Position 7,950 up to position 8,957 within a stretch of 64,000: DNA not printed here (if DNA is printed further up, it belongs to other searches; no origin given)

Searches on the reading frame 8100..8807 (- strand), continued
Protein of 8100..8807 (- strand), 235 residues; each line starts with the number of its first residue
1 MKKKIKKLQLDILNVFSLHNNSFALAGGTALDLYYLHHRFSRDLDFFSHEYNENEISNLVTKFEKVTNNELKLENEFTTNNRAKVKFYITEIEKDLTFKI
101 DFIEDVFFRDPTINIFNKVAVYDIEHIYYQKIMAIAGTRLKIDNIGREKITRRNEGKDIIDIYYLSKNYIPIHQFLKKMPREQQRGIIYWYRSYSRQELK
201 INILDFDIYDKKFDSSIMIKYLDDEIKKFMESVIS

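Call 79: find_encoding_contigs(protein=P0176, flank=2000, max_places=1)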
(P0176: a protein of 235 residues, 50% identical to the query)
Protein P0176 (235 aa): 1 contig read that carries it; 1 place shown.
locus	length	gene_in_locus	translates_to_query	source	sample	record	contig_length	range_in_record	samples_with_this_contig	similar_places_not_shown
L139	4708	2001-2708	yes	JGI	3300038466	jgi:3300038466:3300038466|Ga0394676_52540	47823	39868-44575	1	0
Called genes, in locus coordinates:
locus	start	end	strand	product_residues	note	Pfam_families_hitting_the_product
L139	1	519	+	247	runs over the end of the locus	PF13432:TPR_16 (faint), PF14559:TPR_19 (faint), PF13431:TPR_17 (faint), PF00515:TPR_1 (weak), PF07719:TPR_2 (weak), PF13181:TPR_8 (weak), PF13414:TPR_11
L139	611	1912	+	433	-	PF07730:HisKA_3 (weak), PF02518:HATPase_c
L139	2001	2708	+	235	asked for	PF08843:AbiEii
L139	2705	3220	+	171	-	PF12844:HTH_19 (weak), PF13560:HTH_31 (weak), PF01381:HTH_3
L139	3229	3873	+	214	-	PF00072:Response_reg, PF08281:Sigma70_r4_2 (faint), PF00196:GerE, PF13384:HTH_23 (faint)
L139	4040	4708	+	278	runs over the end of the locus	PF01797:Y1_Tnp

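Call 80: find_encoding_contigs(protein=P0100, flank=2000, max_places=1)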
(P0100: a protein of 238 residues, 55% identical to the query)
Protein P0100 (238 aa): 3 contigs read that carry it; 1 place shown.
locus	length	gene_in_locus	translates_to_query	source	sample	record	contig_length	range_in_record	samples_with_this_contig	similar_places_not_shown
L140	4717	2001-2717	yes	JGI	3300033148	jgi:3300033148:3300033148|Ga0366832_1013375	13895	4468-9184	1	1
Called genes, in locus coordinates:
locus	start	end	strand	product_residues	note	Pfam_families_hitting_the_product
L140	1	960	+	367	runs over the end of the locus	PF01075:Glyco_transf_9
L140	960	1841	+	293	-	PF00535:Glycos_transf_2, PF10111:Glyco_tranf_2_2, PF13641:Glyco_tranf_2_3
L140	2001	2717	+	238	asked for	PF08843:AbiEii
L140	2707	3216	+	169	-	PF13744:HTH_37 (weak), PF12844:HTH_19, PF13443:HTH_26, PF13560:HTH_31, PF01381:HTH_3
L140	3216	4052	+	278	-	PF00535:Glycos_transf_2, PF10111:Glyco_tranf_2_2, PF13641:Glyco_tranf_2_3, PF13632:Glyco_trans_2_3 (weak)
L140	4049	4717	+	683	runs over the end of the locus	PF13439:Glyco_transf_4, PF20706:GT4-conflict (weak), PF00534:Glycos_transf_1, PF13692:Glyco_trans_1_4, PF13524:Glyco_trans_1_2 (faint), PF00534:Glycos_transf_1, PF13692:Glyco_trans_1_4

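Call 81: find_encoding_contigs(protein=P0095, flank=2000, max_places=1)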
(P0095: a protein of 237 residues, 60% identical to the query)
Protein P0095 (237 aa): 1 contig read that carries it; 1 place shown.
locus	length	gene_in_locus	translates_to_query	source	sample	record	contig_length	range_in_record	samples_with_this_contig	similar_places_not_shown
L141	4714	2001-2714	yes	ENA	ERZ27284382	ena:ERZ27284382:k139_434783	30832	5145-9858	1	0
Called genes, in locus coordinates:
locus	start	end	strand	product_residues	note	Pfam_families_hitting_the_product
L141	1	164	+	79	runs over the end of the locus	PF02609:Exonuc_VII_S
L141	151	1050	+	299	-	PF00348:polyprenyl_synt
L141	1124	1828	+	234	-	PF01728:FtsJ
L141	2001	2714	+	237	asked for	PF08843:AbiEii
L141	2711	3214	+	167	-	PF12844:HTH_19, PF13443:HTH_26 (weak), PF13560:HTH_31 (weak), PF01381:HTH_3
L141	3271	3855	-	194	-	PF08843:AbiEii (weak)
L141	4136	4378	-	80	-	-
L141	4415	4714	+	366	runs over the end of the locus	-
